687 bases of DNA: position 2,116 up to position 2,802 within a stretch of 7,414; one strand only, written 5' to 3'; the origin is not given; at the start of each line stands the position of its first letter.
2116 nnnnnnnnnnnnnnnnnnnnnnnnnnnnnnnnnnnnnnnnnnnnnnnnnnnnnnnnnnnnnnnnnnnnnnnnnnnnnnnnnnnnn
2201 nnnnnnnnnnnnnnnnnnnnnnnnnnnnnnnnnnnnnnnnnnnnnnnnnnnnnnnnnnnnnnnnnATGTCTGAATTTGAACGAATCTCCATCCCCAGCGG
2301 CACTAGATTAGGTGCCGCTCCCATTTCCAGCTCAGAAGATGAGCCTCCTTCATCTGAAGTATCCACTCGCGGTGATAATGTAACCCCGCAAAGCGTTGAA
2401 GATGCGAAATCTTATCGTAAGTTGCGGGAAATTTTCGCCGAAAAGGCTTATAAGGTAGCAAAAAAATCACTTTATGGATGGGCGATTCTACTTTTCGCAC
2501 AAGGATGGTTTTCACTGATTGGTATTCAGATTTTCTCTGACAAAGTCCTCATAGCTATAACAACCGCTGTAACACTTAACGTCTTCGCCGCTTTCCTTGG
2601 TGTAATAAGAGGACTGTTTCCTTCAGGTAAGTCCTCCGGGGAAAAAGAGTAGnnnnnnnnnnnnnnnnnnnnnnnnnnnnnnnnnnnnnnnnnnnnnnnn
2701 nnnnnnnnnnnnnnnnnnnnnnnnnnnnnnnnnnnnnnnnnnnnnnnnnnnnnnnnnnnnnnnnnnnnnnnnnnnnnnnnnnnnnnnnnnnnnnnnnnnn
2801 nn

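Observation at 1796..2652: Translationally coupled DUF4065/Panacea protein plus small two-helix membrane protein: candidate toxin-antitoxin or anti-phage module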

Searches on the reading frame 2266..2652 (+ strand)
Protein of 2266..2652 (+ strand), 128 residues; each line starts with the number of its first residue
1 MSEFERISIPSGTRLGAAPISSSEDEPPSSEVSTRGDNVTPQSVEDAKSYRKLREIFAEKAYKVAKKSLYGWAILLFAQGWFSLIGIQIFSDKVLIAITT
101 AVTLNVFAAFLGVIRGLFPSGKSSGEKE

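Call 3: search_protein_families(library=pfam, proteins=[window:2266-2652:+], max_evalue=1)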
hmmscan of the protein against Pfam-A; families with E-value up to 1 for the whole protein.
window:2266-2652:+ (128 aa): 1 family
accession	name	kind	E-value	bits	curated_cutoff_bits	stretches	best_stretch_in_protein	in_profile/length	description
PF13071.11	DUF3935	-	0.37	11.8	27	1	67-93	4-29/70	Protein of unknown function (DUF3935)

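Call 4: search_protein_families(library=padloc, proteins=[window:2266-2652:+], max_evalue=1)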
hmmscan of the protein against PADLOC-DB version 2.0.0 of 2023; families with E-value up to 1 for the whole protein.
window:2266-2652:+ (128 aa): 0 families

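Call 5: search_protein_families(library=phrogs, proteins=[window:2266-2652:+], max_evalue=0.1)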
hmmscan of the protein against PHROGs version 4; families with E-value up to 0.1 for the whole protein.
window:2266-2652:+ (128 aa): 3 families
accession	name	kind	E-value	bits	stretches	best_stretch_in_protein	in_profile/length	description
phrog_33656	-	unknown function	4.1e-43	147.6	1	1-125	1-125/126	-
phrog_38090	-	unknown function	0.026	16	1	46-111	7-71/99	-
phrog_881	-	lysis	0.084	13.9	0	100-116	41-57/68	holin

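Call 10: find_homologous_proteins(query=window:2266-2649:+, max_evalue=0.001)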
Query window:2266-2649:+ (128 aa): 209 proteins with E <= 0.001 among 221 candidates; the best 120 are listed.
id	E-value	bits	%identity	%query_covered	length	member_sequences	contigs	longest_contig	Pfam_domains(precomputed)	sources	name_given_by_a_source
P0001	4.6e-75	267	99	100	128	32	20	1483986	-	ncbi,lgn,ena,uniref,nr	ncbi:TPA: hypothetical protein RMT45_001011 [Escherichia coli]|uniref:hypothetical protein n=1 Tax=E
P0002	4.0e-71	254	95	100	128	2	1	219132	-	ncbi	-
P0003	4.5e-68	244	90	100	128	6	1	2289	-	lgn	-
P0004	1.7e-66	239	89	100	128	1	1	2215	-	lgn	-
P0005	3.2e-65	235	89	100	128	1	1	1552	-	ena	-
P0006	5.9e-59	215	80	100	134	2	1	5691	-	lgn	-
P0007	1.8e-54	201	77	100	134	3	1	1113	-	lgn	-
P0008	5.5e-52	193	74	100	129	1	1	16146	-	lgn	-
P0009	2.2e-51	191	76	98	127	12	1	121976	-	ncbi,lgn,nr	ncbi:TPA: hypothetical protein SJ142_004029 [Yersinia enterocolitica]|nr:hypothetical protein [Yersi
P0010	3.2e-49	184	69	98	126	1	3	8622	-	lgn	-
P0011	2.8e-48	181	68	95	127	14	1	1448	-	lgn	-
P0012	2.1e-45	171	73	96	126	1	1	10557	-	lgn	-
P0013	4.3e-43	164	68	94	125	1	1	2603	-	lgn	-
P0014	1.5e-41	159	63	97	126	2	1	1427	-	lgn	-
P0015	2.2e-34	136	65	85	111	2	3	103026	-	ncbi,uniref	ncbi:hypothetical protein P9A06_20600 [Serratia marcescens]|uniref:hypothetical protein n=1 Tax=Serr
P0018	5.0e-33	131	55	91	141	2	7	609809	-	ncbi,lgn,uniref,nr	ncbi:hypothetical protein [Serratia marcescens]|uniref:hypothetical protein n=1 Tax=Serratia marcesc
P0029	1.8e-29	120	55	86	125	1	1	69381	-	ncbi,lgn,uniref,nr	ncbi:hypothetical protein [Yersinia bercovieri]|uniref:hypothetical protein n=1 Tax=Yersinia bercovi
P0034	1.6e-28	117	52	97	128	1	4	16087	-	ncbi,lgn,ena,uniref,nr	ncbi:hypothetical protein [Lonsdalea britannica]|uniref:hypothetical protein n=1 Tax=Lonsdalea brita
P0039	4.1e-28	116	49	95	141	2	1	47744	-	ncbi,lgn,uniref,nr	ncbi:hypothetical protein [Tatumella saanichensis]|uniref:hypothetical protein n=1 Tax=Tatumella saa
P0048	3.2e-27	113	53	84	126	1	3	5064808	-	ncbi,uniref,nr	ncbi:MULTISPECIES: hypothetical protein [Photorhabdus]|uniref:Uncharacterized protein n=1 Tax=Photor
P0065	3.4e-24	103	44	98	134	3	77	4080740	-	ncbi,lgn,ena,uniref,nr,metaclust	ncbi:hypothetical protein MC53_016570 [Proteus mirabilis]|uniref:hypothetical protein n=1 Tax=Proteu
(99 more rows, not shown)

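Call 19: search_dna_similar(query=window:2266-2649:+, collection=phages, mode=protein, max_evalue=0.01, max_rows=30)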
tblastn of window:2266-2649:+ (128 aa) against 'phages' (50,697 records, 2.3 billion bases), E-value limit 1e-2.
Records with a match: 23; places in all: 23; records where one place covers at least 80% of the query: 23.
Best place of each record, by identity: <60% 23.
By first word of the organism name: Stx2a-converting 19; Stx2-converting 2; Escherichia 2.
By host as written in the record: - 21; Escherichia coli O145 2.
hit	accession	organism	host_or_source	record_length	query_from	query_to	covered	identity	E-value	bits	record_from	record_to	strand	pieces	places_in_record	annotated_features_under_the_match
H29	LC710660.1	Stx2-converting phage F039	human stool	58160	1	126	98%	58.7%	5e-32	124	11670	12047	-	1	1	hypothetical protein (x2)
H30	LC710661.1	Stx2-converting phage F004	human stool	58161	1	126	98%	58.7%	5e-32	124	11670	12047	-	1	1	hypothetical protein (x2)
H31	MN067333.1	Escherichia phage Lyz12581Vzw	Escherichia coli O145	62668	1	126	98%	58.7%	5e-32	124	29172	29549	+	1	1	hypothetical protein (x2)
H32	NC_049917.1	Escherichia phage Lyz12581Vzw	Escherichia coli O145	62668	1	126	98%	58.7%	5e-32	124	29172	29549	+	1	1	hypothetical protein | SocA family protein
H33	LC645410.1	Stx2a-converting phage Stx2_PV11-77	-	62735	1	126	98%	58.7%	5e-32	124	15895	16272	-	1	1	none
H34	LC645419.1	Stx2a-converting phage Stx2_112716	-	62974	1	126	98%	58.7%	5e-32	124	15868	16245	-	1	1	none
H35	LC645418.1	Stx2a-converting phage Stx2_112312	-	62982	1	126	98%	58.7%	5e-32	124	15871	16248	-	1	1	none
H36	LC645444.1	Stx2a-converting phage Stx2_Ech14022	-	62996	1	126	98%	58.7%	5e-32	124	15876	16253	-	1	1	none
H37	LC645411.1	Stx2a-converting phage Stx2_111430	-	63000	1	126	98%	58.7%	5e-32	124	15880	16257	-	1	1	none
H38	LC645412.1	Stx2a-converting phage Stx2_PV11-59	-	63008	1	126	98%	58.7%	5e-32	124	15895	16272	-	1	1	none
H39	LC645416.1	Stx2a-converting phage Stx2_131713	-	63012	1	126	98%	58.7%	5e-32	124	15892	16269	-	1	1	none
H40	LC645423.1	Stx2a-converting phage Stx2_PV11-35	-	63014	1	126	98%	58.7%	5e-32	124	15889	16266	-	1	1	none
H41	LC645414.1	Stx2a-converting phage Stx2_130296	-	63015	1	126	98%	58.7%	5e-32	124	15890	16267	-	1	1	none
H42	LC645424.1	Stx2a-converting phage Stx2_12E109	-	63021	1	126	98%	58.7%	5e-32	124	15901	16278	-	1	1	none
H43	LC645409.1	Stx2a-converting phage Stx2_EC3283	-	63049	1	126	98%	58.7%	5e-32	124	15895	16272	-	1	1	none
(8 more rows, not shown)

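Call 31: find_encoding_contigs(protein=P0018, flank=4000, max_places=3)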
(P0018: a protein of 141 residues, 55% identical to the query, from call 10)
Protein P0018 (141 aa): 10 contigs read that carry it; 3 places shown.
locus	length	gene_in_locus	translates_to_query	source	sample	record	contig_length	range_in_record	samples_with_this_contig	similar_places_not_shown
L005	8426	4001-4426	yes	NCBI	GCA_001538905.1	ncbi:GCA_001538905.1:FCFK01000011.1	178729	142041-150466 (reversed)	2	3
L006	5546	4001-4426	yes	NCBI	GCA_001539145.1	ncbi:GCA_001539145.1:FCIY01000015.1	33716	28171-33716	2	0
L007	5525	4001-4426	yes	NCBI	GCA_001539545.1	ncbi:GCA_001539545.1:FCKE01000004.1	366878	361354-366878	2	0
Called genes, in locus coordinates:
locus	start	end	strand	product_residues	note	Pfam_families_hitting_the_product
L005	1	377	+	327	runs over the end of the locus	PF08240:ADH_N, PF00107:ADH_zinc_N, PF13602:ADH_zinc_N_2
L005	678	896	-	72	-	PF09583:Phageshock_PspG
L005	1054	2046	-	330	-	PF01207:Dus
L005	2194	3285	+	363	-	PF00589:Phage_integrase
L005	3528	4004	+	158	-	PF13274:SocA_Panacea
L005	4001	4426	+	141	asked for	-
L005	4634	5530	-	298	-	-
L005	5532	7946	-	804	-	-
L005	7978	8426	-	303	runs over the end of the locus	PF21882:Gp53-like_C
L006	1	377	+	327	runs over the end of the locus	PF08240:ADH_N, PF00107:ADH_zinc_N, PF13602:ADH_zinc_N_2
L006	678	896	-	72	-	PF09583:Phageshock_PspG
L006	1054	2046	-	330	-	PF01207:Dus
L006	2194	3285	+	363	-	PF00589:Phage_integrase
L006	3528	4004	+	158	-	PF13274:SocA_Panacea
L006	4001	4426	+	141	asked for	-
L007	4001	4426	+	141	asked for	-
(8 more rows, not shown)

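Call 32: find_encoding_contigs(protein=P0065, flank=4000, max_places=3)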
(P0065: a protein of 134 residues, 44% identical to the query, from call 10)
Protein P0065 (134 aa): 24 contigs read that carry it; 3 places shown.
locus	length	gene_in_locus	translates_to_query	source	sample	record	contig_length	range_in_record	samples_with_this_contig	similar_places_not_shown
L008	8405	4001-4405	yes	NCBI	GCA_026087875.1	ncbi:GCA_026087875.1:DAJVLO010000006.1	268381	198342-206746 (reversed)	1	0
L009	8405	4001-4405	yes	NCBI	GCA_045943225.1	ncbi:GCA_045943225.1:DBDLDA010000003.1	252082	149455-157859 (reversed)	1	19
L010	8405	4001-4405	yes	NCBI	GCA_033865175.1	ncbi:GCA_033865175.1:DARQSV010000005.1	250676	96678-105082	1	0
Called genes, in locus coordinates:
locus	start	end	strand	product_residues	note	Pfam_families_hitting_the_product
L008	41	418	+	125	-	PF24085:DUF7370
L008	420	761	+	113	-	-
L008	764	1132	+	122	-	-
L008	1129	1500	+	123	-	PF23842:Phage_tail_terminator_3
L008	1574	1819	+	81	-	-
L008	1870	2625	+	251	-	PF06199:Phage_tail_2 (faint), PF02368:Big_2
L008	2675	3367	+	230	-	PF19759:DUF6246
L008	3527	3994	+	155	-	PF13274:SocA_Panacea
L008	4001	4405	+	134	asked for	-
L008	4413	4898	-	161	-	-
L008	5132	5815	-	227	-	PF13643:DUF4145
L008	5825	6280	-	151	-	PF03869:Arc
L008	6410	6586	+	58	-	-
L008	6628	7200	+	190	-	PF02498:Bro-N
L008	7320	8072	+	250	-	PF09669:Phage_pRha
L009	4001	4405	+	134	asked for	-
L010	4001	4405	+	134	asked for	-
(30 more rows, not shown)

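Call 33: find_encoding_contigs(protein=P0048, flank=4000, max_places=3)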
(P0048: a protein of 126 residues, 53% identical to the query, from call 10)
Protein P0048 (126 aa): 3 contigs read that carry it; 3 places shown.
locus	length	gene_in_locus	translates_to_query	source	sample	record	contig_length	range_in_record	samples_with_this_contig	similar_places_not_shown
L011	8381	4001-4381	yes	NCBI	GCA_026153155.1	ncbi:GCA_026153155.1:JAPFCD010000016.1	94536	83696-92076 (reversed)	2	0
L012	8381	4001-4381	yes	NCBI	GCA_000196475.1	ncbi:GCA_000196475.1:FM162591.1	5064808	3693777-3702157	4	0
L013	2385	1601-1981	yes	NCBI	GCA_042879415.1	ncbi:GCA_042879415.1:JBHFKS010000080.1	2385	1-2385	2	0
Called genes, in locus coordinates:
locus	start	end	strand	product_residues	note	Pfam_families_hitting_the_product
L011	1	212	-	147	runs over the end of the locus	PF05772:NinB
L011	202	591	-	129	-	-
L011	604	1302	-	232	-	PF06992:Phage_lambda_P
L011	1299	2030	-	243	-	PF13730:HTH_36, PF21984:DnaD_N (weak)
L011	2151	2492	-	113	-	PF05269:Phage_CII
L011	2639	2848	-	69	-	PF12844:HTH_19 (weak), PF01381:HTH_3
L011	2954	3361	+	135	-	PF12844:HTH_19 (weak), PF13560:HTH_31, PF01381:HTH_3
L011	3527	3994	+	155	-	PF13274:SocA_Panacea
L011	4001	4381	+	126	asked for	-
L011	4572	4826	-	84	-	-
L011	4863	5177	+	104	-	-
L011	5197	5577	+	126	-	-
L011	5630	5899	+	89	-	-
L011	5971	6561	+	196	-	PF17457:DUF5420 (weak)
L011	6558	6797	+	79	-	-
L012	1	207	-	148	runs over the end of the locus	PF07105:DUF1367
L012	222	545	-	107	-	PF10765:Phage_P22_NinX (faint)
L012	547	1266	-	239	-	PF06992:Phage_lambda_P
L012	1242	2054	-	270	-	PF04492:Phage_rep_O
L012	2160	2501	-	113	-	PF05269:Phage_CII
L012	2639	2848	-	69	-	PF12844:HTH_19 (weak), PF01381:HTH_3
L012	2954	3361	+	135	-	PF12844:HTH_19 (weak), PF13560:HTH_31, PF01381:HTH_3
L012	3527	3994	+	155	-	PF13274:SocA_Panacea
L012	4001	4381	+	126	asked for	-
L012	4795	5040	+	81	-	PF25694:N_peptide (weak)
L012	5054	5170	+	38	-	-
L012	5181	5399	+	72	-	-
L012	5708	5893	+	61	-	-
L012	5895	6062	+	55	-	-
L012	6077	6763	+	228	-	PF10108:DNA_pol_B_exo2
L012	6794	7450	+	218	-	-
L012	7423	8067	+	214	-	-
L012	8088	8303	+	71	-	-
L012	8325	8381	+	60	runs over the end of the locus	-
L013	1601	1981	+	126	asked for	-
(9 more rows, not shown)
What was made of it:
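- Closest known: Lambda RexAB abortive-infection system. Same: In Photorhabdus prophages the pair sits between cI and N, the rexAB position (call 33).
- In Photorhabdus the pair lies between cI and N, the slot that rexAB occupies in lambda (call 33).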

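Call 35: list_cluster_members(proteins=[P0048, P0039, L012:3527-3991:+, P0029, P0034])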
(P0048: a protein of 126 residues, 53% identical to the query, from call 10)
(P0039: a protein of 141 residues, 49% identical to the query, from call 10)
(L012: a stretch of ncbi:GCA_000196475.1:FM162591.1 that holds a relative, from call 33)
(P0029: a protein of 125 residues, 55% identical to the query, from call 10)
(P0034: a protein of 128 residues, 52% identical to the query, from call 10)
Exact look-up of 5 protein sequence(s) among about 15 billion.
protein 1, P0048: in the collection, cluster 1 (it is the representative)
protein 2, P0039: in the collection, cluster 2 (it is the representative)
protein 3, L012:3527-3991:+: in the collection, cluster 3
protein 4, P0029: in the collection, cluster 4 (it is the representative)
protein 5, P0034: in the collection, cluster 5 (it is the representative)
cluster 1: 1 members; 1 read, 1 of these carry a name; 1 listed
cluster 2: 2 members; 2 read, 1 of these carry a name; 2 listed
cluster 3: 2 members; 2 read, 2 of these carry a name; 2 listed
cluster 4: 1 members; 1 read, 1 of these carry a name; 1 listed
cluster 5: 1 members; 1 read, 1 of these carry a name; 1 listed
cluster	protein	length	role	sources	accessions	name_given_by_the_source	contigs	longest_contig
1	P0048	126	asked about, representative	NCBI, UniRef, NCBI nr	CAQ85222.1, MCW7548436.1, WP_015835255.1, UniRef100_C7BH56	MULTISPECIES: hypothetical protein [Photorhabdus] | Uncharacterized protein n=1 Tax=Photorhabdus asymbiotica subsp. asymbiotica (strain ATCC ...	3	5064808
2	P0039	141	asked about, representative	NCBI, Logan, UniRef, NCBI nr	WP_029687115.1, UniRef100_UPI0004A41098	hypothetical protein [Tatumella saanichensis] | hypothetical protein n=1 Tax=Tatumella saanichensis TaxID=480813 RepID=UPI0004A41098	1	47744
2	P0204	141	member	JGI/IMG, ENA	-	-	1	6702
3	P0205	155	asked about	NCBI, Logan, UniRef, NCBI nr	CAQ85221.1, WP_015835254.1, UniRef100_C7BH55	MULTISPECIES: Panacea domain-containing protein [Photorhabdus] | Antitoxin SocA-like Panacea domain-containing protein n=1 Tax=Photorhabdus asymbiotica ... | type II toxin-antitoxin system antitoxin SocA domain-containing protein [Photorhabdus ...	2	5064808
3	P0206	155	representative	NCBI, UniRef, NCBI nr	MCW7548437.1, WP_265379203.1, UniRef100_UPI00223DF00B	DUF4065 domain-containing protein [Photorhabdus sp. APURE] | Panacea domain-containing protein n=1 Tax=Photorhabdus aballayi TaxID=2991723 ... | type II toxin-antitoxin system antitoxin SocA domain-containing protein [Photorhabdus ...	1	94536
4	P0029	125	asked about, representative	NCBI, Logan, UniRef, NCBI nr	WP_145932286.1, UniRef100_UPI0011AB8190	hypothetical protein [Yersinia bercovieri] | hypothetical protein n=1 Tax=Yersinia bercovieri TaxID=634 RepID=UPI0011AB8190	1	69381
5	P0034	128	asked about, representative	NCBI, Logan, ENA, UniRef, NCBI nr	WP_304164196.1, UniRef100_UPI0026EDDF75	hypothetical protein [Lonsdalea britannica] | hypothetical protein n=1 Tax=Lonsdalea britannica TaxID=1082704 RepID=UPI0026EDDF75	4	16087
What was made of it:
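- PanT homologues P0048 (WP_015835255.1) and P0039 (WP_029687115.1) match at E=3e-27 and 4e-28 (calls 10, 35).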

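Call 48: find_related_loci(query=A1, collection=viral_contigs, flank=3000)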
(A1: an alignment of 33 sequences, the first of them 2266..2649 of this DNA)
Query A1 (128 aa) in viral_contigs; peptide patterns used: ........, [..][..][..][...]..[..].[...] (x = any residue, [..] = any of these).
74 stretches matched a pattern; 58 encode a relative of the query (tblastn E <= 1e-3); 58 distinct loci.
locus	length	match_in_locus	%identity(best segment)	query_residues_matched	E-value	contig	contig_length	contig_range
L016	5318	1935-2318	91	1-128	9e-75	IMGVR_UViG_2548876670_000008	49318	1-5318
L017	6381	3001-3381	76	1-126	5e-58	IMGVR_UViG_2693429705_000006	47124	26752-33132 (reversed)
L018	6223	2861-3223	68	1-121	1e-54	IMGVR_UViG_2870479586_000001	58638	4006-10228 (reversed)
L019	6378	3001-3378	59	1-126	2e-43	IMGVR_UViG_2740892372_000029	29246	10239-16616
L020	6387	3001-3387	55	10-126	2e-39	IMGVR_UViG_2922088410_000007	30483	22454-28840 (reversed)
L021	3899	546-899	54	4-126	2e-37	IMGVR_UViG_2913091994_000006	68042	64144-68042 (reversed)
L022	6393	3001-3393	50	2-123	1e-36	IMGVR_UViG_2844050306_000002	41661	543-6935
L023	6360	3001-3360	56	18-128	7e-36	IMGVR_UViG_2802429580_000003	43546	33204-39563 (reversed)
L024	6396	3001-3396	50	4-127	2e-35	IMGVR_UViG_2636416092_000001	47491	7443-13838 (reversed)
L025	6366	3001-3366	49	8-128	4e-34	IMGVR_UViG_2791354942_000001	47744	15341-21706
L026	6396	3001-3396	52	6-126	8e-34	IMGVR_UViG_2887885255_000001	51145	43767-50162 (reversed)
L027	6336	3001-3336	53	19-126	6e-34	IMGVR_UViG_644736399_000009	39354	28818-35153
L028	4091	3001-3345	54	4-123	4e-33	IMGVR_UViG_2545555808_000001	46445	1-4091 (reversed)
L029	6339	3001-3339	56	20-128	1e-32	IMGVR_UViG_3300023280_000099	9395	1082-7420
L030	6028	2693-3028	53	20-126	4e-31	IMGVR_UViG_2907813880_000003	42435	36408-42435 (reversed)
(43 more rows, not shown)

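Call 63: predict_structure(alignment_id=A3)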
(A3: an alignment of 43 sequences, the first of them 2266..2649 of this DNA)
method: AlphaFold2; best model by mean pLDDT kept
length: 128 residues; sequences in the alignment: 43
mean_pLDDT: 66.2   pTM: 0.38
mean pLDDT of the five models: 66.2, 66.1, 65.5, 64.7, 59.6
residues with pLDDT >= 90: 2; 70-90: 52; 50-70: 55; < 50: 19
segments of 3 or more residues with pLDDT < 50: 120-124, 126-128
pLDDT, mean of each block of 10 residues (from residue 1): 54 49 54 51 57 65 81 87 81 86 84 61 45
secondary structure, 60 per line:
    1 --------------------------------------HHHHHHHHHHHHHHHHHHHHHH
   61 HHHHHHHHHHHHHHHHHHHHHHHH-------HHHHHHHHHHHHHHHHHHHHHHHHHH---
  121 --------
elements in order: H39-84 H92-117
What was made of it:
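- Checked: An AlphaFold2 model gives disorder at 1-38, a helix at 39-84, a turn, and a helix at 92-117, with pLDDT 81-87 over residues 60-110 (call 63).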

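Call 65: search_protein_representatives(alignment_id=A3)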
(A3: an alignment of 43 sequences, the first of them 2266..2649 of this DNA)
Query: 43 sequences, 134 profile positions. Proteins with E-value up to 0.001 (for the whole library): 434; up to 1e-10: 143; up to 1e-30: 17. The best 150 are listed.
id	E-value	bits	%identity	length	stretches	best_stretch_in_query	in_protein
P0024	1.1e-48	180.9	-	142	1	5-132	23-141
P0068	3.9e-48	179.2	-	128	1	6-133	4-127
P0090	1.2e-47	177.6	-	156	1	6-131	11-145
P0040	1.7e-47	177.1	-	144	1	6-133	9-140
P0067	5.7e-47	175.4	-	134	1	7-131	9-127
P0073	6.7e-42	159.0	-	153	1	4-128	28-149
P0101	1.7e-41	157.7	-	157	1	16-132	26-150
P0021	3.9e-41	156.5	-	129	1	5-133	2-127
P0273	6.4e-40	152.6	-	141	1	9-129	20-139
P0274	2.2e-38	147.6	-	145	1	19-132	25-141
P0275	3.9e-37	143.6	-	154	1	30-132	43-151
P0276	4.1e-37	143.5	-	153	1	9-131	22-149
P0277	2.8e-36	140.8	-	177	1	34-133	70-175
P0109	8.3e-36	139.3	-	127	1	37-132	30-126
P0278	3.5e-35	137.2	-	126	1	7-128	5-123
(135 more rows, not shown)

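Call 73: search_protein_families(library=ncbifam, proteins=[window:2266-2649:+], max_evalue=0.01)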
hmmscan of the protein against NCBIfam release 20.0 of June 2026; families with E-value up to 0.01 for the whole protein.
window:2266-2649:+ (128 aa): 0 families

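Call 84: search_protein_families(library=pfam, alignment_id=A5, max_evalue=0.001)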
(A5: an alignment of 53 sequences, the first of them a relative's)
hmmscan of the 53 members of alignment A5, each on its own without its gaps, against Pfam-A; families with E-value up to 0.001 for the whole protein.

A. member 1, L019:1397-2347:+ (317 aa): 2 families
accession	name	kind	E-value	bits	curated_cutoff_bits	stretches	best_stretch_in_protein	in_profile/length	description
PF06616.17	BsuBI_PstI_RE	-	1.1e-60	204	27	1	155-307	1-153/154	BsuBI/PstI restriction endonuclease domain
PF17728.7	BsuBI_PstI_RE_N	-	3.7e-54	182.8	27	1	6-143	2-139/140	BsuBI/PstI restriction endonuclease HTH domain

B. families by the number of members that match (of 53 scanned): 33 families (the first 25 are shown)
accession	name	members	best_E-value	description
PF00717.28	Peptidase_S24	5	6.4e-29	Peptidase S24-like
PF01381.28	HTH_3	4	2.5e-15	Helix-turn-helix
PF13560.12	HTH_31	4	1.6e-12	Helix-turn-helix domain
PF05269.17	Phage_CII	3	2.3e-43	Bacteriophage CII protein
PF06183.18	DinI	3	4.3e-19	DinI-like family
PF02498.22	Bro-N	2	6.6e-25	BRO family, N-terminal domain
PF00589.27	Phage_integrase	2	3.9e-21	Phage integrase family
PF13443.12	HTH_26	2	1.6e-08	Cro/C1-type HTH DNA-binding domain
PF19759.4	DUF6246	1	9e-83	Family of unknown function (DUF6246)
PF06616.17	BsuBI_PstI_RE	1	1.1e-60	BsuBI/PstI restriction endonuclease domain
PF17728.7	BsuBI_PstI_RE_N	1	3.7e-54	BsuBI/PstI restriction endonuclease HTH domain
PF16085.10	Phage_holin_3_5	1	1.4e-51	Bacteriophage holin Hol, superfamily III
PF01226.23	Form_Nir_trans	1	8.5e-50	Formate/nitrite transporter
PF03589.19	Antiterm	1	2.4e-45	Antitermination protein Q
PF08813.17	Phage_tail_3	1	7.5e-44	Phage tail tube protein, TTP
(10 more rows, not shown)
